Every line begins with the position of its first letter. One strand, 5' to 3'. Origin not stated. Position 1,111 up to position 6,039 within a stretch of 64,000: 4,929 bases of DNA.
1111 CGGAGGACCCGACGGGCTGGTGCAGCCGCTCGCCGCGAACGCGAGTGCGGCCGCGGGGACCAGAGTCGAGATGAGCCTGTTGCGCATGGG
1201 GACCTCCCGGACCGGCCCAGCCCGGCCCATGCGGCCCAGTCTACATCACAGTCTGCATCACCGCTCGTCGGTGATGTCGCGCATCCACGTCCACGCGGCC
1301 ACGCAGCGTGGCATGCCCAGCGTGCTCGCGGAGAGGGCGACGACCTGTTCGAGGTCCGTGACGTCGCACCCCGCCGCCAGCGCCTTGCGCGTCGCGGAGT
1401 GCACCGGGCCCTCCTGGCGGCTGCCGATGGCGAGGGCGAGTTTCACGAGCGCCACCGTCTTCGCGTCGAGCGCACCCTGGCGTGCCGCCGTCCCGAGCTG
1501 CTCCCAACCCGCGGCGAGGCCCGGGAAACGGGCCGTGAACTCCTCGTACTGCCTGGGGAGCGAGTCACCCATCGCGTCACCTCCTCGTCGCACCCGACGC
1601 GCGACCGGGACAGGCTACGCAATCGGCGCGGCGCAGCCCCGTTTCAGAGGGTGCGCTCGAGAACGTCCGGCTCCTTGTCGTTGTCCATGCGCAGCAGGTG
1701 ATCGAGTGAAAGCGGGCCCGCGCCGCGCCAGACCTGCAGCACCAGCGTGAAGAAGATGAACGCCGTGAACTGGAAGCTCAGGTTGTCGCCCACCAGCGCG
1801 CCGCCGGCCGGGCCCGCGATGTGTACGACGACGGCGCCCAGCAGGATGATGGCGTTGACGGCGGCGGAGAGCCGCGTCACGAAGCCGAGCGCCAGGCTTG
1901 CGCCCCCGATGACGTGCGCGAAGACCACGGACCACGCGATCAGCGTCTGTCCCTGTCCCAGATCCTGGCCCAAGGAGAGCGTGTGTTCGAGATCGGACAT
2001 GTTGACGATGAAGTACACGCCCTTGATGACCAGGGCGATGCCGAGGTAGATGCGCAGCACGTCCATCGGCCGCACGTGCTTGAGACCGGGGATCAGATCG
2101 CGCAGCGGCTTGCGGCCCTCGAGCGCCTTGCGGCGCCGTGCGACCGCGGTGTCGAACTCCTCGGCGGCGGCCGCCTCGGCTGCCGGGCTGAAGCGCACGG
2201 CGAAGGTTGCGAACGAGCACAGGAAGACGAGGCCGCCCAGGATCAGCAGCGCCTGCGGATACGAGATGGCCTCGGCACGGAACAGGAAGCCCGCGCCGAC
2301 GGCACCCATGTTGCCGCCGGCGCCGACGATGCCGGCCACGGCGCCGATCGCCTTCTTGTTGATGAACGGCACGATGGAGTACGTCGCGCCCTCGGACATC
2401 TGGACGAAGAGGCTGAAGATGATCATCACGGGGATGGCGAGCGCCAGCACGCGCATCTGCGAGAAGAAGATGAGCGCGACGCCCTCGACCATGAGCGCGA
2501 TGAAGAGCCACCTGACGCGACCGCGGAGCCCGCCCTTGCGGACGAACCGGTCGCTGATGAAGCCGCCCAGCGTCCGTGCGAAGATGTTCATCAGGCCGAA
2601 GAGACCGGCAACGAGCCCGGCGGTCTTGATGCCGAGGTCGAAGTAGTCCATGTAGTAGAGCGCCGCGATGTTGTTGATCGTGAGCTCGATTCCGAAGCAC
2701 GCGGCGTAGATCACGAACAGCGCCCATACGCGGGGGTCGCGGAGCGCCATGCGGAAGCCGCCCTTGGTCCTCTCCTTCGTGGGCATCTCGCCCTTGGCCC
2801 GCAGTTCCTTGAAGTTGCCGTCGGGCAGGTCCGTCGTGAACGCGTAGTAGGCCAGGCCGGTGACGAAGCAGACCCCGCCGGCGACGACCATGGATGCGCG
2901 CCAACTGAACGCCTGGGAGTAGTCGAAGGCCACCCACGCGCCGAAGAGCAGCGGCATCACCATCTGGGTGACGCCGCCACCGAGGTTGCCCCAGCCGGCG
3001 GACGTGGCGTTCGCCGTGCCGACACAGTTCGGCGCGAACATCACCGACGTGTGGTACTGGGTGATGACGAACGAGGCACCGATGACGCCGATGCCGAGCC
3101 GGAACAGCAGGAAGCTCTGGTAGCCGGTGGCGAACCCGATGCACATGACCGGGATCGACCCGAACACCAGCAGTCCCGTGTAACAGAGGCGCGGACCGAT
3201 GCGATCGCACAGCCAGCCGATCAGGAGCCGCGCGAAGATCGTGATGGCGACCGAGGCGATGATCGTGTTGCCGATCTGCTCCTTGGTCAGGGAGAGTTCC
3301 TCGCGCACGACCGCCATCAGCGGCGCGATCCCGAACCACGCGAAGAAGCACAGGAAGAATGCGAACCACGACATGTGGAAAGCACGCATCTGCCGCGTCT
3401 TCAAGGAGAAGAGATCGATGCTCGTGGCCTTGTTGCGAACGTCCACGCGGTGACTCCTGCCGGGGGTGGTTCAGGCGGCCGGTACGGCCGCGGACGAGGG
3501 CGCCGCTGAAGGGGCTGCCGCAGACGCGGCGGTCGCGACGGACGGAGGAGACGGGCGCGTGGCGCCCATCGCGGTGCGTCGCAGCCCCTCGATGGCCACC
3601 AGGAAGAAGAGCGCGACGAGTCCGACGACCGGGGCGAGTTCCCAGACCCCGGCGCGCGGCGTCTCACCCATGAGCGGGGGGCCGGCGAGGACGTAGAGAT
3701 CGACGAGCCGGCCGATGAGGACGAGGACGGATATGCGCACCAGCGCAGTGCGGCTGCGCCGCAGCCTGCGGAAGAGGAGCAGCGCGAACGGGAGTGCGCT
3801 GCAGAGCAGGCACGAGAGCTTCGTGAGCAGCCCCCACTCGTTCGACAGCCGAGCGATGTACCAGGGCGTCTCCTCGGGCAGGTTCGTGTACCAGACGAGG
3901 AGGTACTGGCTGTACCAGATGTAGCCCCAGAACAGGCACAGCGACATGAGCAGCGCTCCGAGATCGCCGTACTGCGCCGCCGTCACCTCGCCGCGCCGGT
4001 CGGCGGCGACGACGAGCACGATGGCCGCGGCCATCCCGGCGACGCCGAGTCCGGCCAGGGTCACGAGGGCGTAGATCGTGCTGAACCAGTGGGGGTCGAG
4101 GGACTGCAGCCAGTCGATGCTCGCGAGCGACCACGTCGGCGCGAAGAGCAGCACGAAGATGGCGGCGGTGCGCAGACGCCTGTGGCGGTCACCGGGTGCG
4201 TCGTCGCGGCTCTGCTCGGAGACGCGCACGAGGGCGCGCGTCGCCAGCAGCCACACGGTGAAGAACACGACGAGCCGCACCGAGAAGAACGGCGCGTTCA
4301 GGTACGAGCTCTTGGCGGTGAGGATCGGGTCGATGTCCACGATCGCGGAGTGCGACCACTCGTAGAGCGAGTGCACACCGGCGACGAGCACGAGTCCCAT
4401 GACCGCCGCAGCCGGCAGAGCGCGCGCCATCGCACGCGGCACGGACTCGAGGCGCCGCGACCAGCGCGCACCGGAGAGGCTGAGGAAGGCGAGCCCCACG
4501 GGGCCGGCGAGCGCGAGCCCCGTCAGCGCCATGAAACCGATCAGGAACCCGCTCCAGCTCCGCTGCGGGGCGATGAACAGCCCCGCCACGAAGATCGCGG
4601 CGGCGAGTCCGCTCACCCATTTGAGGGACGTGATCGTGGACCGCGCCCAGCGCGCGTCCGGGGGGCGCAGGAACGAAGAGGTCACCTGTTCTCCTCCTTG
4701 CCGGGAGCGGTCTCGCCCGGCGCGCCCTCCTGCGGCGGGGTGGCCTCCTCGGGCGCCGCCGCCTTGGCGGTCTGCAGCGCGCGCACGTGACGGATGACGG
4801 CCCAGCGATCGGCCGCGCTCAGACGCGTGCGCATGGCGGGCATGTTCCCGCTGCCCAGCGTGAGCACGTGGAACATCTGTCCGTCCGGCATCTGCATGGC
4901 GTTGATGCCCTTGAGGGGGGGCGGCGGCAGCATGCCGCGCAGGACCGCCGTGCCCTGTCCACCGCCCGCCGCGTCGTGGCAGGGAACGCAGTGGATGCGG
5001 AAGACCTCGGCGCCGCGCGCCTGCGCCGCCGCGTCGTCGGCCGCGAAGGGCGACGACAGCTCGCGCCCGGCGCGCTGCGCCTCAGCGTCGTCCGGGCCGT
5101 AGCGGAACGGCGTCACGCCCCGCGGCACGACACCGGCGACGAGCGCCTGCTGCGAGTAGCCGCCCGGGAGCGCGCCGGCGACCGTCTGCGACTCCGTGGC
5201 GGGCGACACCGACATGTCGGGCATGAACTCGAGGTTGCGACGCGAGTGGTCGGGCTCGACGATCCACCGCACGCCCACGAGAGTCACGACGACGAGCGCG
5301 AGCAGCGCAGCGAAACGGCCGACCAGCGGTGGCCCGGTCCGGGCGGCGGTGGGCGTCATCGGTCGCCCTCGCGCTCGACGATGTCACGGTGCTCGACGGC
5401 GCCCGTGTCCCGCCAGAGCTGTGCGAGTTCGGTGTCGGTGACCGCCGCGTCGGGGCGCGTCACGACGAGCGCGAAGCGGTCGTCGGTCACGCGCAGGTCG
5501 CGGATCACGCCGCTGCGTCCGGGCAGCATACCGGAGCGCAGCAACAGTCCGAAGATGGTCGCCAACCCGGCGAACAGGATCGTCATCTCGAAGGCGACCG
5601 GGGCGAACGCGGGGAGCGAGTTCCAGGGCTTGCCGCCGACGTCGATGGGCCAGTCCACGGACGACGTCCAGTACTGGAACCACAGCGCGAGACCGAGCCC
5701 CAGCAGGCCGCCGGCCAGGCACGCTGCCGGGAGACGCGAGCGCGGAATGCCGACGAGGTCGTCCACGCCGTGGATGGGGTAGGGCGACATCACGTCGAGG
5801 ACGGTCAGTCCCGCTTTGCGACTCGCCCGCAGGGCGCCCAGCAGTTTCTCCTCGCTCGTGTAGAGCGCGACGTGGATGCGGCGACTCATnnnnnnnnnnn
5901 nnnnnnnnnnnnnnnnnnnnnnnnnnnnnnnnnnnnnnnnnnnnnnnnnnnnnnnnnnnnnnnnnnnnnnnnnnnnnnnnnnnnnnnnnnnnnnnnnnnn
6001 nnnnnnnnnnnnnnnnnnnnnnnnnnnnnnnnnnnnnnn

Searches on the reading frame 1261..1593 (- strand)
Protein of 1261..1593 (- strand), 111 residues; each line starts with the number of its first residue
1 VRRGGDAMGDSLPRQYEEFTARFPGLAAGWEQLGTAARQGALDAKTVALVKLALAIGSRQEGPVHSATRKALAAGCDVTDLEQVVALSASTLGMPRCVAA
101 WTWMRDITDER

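Call 11: search_protein_families(library=pfam, proteins=[window:1261-1593:-])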
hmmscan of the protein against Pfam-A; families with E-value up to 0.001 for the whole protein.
window:1261-1593:- (111 aa): 1 family
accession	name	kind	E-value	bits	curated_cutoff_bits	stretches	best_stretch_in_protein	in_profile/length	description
PF02627.25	CMD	-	9.5e-12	45.2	23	1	24-105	1-83/84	Carboxymuconolactone decarboxylase family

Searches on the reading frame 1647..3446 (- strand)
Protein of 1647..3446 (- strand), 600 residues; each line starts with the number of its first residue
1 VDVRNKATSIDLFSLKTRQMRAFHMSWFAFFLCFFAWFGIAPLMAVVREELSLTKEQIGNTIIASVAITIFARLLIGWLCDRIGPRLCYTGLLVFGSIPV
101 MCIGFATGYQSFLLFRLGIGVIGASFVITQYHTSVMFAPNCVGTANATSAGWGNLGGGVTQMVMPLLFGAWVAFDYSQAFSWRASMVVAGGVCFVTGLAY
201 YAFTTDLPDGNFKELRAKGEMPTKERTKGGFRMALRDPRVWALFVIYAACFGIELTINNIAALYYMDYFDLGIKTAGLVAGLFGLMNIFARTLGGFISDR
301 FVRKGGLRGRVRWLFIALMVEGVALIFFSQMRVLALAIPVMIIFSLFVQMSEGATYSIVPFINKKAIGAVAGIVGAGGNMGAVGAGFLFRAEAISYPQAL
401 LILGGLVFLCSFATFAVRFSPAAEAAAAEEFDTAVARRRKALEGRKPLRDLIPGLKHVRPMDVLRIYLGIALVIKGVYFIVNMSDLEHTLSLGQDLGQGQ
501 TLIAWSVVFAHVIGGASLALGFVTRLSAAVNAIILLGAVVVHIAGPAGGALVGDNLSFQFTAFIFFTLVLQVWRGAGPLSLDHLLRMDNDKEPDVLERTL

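Call 11: search_protein_families(library=pfam, proteins=[window:1647-3446:-])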
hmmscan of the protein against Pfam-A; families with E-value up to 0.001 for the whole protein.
window:1647-3446:- (600 aa): 2 families
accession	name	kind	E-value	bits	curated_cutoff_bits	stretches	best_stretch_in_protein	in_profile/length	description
PF07690.21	MFS_1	-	1.6e-32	113.2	33.4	1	27-356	2-316/347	Major Facilitator Superfamily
PF07681.17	DoxX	-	1.1e-09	39.3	23.6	1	463-541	4-82/85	DoxX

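Call 14: search_protein_families(library=ncbifam, proteins=[window:1647-3446:-])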
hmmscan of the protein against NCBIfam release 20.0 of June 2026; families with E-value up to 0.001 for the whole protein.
window:1647-3446:- (600 aa): 7 families
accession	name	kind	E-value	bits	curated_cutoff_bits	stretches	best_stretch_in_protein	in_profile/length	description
TIGR00886.1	2A0108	subfamily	6.9e-91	305.1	311.7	1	21-382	1-368/368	NarK family nitrate/nitrite MFS transporter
TIGR00893.1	2A0114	subfamily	5.4e-20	71.7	395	1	43-413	18-394/399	D-galactonate transporter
TIGR00881.1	2A0104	subfamily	9.4e-15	54.5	407.75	1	28-387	2-364/379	phosphoglycerate transporter protein PgtP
TIGR00891.1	2A0112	subfamily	2.5e-13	49.9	552.9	1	15-121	6-112/405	sialate:H+ symport family MFS transporter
NF049980.1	SfMCT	equivalog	2.9e-07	29.5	320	1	184-401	157-373/378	L-lactate MFS transporter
TIGR00895.1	2A0115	subfamily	2.1e-06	26.9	418.55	1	15-164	244-394/398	aromatic acid/H+ symport family MFS transporter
NF003024.0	PRK03893.1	subfamily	5.6e-06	25.4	604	1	14-123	14-123/497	sialate:H+ symport family MFS transporter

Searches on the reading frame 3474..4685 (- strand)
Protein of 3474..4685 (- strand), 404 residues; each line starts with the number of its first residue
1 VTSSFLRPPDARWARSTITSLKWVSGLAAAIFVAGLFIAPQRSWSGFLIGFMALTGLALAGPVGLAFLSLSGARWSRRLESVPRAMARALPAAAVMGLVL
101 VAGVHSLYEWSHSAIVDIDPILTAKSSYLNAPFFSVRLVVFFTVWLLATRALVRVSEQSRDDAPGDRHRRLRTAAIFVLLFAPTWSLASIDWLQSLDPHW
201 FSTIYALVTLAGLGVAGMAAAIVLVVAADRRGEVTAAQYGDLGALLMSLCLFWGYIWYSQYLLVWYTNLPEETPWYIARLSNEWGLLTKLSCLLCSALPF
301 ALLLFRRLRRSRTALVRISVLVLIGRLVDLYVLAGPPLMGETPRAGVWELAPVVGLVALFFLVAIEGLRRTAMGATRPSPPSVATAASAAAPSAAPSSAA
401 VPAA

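Call 11: search_protein_families(library=pfam, proteins=[window:3474-4685:-])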
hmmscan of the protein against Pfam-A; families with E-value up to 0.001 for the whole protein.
window:3474-4685:- (404 aa): 0 families

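Call 14: search_protein_families(library=ncbifam, proteins=[window:3474-4685:-])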
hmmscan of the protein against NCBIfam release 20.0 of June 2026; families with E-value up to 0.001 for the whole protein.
window:3474-4685:- (404 aa): 0 families

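Call 31: search_solved_structures(query=window:3474-4685:-, max_evalue=0.01)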
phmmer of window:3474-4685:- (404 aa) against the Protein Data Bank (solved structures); distinct sequences matched with E-value up to 0.01: 4.
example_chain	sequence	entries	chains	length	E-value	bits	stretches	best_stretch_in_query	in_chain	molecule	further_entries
6f0k_F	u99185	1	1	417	1.1e-43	153.1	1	31-341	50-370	ActF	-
6btm_F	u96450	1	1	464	1.7e-38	136.1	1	42-377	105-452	Alternative Complex III subunit F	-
8k9e_F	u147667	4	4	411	1.6e-33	119.7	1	28-363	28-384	Quinol:cytochrome c oxidoreductase quinone-binding subunit 2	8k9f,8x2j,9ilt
6lod_F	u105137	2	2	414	4.5e-33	118.2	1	23-327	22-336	Uncharacterized protein ActF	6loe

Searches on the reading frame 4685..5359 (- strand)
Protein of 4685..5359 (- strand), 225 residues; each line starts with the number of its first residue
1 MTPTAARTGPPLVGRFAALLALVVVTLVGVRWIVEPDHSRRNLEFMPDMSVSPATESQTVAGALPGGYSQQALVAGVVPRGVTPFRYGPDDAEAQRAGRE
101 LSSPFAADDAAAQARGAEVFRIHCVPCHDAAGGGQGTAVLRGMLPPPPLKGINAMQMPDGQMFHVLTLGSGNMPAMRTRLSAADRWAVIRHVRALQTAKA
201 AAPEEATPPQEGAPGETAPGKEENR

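Call 11: search_protein_families(library=pfam, proteins=[window:4685-5359:-])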
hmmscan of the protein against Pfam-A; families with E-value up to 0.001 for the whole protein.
window:4685-5359:- (225 aa): 2 families
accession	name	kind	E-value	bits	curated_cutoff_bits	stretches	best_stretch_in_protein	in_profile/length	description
PF13442.11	Cytochrome_CBB3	-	2.8e-12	47.2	27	1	112-192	2-68/68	Cytochrome C oxidase, cbb3-type, subunit III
PF00034.26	Cytochrom_C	-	7.8e-06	27.6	21.3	1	114-195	2-89/90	Cytochrome c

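Call 14: search_protein_families(library=ncbifam, proteins=[window:4685-5359:-])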
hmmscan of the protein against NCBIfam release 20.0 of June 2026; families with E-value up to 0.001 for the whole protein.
window:4685-5359:- (225 aa): 5 families
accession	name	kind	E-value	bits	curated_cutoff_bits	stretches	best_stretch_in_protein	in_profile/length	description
NF011054.0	PRK14486.1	equivalog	9.5e-09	35.1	447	1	97-197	200-292/294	putative bifunctional cbb3-type cytochrome c oxidase subunit II/cytochrome c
NF050122.1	bc1_QcrC_actin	exception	1.2e-08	34.5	200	1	106-200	128-216/253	cytochrome bc1 complex diheme cytochrome c subunit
TIGR00782.1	ccoP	equivalog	4.7e-06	26.1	179.95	1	111-207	105-204/285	cytochrome-c oxidase, cbb3-type subunit III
NF033864.1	cytochrome579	equivalog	3.8e-05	23.5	280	1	96-183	33-122/179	cytochrome 579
NF045930.1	Cytc6PetJCyano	equivalog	9.1e-05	22.4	135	1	109-191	24-101/110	cytochrome c6 PetJ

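Call 74: search_solved_structures(query=window:4685-5359:-, max_evalue=0.001)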
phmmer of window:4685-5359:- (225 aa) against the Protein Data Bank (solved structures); distinct sequences matched with E-value up to 0.001: 18.
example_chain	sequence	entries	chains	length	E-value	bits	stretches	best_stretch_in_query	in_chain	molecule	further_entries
6btm_E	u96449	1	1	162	4.7e-21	78.7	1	38-196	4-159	Alternative Complex III subunit E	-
6f0k_E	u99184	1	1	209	7.6e-18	68.2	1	57-204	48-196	Quinol:cytochrome c oxidoreductase monoheme cytochrome subunit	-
6lod_E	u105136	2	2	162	2e-12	50.5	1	113-197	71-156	Cytochrome c domain-containing protein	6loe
8k9e_E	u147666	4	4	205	4.8e-07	32.9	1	98-212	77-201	Cytochrome c domain-containing protein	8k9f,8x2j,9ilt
7q21_C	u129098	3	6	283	3.9e-06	29.9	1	110-195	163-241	Cytochrome bc1 complex cytochrome c subunit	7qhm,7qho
9wcx_U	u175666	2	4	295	5.3e-05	26.2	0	114-195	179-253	Cytochrome bc1 complex cytochrome c subunit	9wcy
6h5l_B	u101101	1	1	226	8.2e-05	25.6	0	115-149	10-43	Conserved hypothetical cytochrome protein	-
9vr0_A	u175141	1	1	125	9e-05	25.5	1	104-196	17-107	Cytochrome c552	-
7o9u_A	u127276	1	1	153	9.4e-05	25.4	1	104-210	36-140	Cytochrome c552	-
6hwh_M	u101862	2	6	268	0.00014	24.8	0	113-193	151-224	Cytochrome bc1 complex cytochrome c subunit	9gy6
8ovc_O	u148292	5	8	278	0.00015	24.7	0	113-193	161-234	Cytochrome bc1 complex cytochrome c subunit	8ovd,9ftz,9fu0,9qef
6adq_C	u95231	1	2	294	0.00019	24.4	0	113-193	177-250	Cytochrome bc1 complex cytochrome c subunit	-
7rh5_O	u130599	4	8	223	0.00023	24.1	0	113-194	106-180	Cytochrome bc1 complex cytochrome c subunit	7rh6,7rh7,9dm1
9g83_v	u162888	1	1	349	0.00058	22.8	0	107-195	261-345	Cbb3-type cytochrome c oxidase subunit CcoP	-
7o38_A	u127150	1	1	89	0.00072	22.5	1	115-196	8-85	Cytochrome c-552 Ks_3357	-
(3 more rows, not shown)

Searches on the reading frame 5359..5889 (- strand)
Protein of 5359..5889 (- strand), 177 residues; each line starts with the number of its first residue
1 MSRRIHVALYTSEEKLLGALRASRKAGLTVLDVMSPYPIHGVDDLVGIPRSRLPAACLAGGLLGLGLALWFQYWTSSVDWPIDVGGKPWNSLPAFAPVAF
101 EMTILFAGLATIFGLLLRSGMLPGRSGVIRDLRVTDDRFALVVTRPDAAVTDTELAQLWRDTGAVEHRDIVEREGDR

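Call 11: search_protein_families(library=pfam, proteins=[window:5359-5889:-])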
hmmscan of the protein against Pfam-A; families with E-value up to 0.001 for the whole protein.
window:5359-5889:- (177 aa): 1 family
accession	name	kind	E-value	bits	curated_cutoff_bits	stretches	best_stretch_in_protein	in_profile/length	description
PF11821.13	ActD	-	1.5e-49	168.3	25.7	1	7-166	4-167/170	Alternative complex III, ActD subunit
